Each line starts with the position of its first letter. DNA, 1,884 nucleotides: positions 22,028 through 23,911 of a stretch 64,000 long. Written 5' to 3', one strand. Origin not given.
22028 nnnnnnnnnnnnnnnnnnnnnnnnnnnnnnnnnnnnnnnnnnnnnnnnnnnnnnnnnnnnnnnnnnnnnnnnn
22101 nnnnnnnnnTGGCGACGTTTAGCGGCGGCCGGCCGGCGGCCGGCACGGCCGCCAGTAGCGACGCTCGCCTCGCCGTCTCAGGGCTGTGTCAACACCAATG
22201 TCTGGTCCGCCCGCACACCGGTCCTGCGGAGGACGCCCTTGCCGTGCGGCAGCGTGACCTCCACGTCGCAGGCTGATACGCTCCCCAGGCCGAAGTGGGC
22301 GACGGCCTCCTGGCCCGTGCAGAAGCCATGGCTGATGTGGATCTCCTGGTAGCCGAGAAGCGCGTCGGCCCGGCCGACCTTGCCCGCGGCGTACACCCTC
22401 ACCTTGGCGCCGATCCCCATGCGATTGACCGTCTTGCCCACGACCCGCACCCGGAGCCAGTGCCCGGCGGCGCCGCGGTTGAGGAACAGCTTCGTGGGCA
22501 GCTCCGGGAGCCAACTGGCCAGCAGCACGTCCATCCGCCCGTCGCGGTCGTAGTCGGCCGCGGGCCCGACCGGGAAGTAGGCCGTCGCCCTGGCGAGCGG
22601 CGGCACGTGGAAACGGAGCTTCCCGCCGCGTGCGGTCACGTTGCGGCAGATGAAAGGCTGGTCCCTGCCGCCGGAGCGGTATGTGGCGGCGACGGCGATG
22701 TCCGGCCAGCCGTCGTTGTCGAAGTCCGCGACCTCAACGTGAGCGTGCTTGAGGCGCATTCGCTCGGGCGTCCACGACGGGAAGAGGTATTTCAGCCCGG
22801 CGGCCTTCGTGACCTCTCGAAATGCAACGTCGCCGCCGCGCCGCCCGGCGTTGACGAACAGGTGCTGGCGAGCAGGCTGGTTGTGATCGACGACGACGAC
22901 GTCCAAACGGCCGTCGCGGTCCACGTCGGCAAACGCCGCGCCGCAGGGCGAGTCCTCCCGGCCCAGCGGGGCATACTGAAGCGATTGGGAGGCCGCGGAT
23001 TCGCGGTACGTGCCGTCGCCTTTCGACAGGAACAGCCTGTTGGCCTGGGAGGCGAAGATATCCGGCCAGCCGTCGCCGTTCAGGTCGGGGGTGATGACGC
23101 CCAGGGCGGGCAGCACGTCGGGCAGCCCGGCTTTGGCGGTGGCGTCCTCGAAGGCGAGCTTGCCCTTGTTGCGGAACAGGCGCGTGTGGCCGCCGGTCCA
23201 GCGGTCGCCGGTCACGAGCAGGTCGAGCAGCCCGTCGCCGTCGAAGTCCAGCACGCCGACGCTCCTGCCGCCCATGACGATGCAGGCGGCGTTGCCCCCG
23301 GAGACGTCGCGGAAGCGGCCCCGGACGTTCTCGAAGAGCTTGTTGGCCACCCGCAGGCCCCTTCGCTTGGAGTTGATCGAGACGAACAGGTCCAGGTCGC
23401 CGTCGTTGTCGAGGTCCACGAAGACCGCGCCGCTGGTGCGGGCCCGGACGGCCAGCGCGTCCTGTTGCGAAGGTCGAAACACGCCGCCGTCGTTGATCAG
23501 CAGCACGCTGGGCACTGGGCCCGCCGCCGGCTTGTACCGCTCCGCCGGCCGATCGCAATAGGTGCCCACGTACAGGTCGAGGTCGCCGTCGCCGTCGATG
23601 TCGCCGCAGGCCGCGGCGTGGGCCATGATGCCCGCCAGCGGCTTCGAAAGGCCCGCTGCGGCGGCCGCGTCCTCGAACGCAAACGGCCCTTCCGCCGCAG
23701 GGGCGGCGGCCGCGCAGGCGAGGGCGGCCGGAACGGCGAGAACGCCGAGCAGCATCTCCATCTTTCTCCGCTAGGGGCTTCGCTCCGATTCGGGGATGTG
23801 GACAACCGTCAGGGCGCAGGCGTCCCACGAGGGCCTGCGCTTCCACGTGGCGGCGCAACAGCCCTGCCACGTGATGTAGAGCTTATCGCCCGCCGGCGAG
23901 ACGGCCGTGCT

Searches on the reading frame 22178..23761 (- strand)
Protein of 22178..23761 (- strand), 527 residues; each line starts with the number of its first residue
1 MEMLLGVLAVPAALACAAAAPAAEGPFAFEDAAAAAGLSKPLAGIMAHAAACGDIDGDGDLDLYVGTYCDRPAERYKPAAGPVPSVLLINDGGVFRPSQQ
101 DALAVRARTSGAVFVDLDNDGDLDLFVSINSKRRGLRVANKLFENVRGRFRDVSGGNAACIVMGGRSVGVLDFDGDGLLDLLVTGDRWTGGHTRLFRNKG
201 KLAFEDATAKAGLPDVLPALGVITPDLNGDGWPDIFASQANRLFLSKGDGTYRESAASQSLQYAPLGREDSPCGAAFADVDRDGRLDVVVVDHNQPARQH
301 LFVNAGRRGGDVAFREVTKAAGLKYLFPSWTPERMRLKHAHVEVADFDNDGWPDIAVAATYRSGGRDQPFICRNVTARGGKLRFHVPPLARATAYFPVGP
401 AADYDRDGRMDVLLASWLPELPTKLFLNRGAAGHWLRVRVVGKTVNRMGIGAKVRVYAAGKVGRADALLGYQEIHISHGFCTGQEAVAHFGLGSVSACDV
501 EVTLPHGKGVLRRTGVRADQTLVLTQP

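Call 39: search_protein_families(library=pfam, proteins=[window:22178-23761:-], max_evalue=0.000001)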
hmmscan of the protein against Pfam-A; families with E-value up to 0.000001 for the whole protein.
window:22178-23761:- (527 aa): 3 families
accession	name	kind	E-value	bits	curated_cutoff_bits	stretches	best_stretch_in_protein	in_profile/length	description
PF13517.12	FG-GAP_3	-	1.1e-40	138.5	26.9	2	226-290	1-61/61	FG-GAP-like repeat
PF01839.29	FG-GAP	-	9.4e-20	70.5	22.1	0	343-363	6-26/37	FG-GAP repeat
PF07593.17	UnbV_ASPIC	-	9e-10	38.7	23.4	1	449-522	1-67/68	ASPIC and UnbV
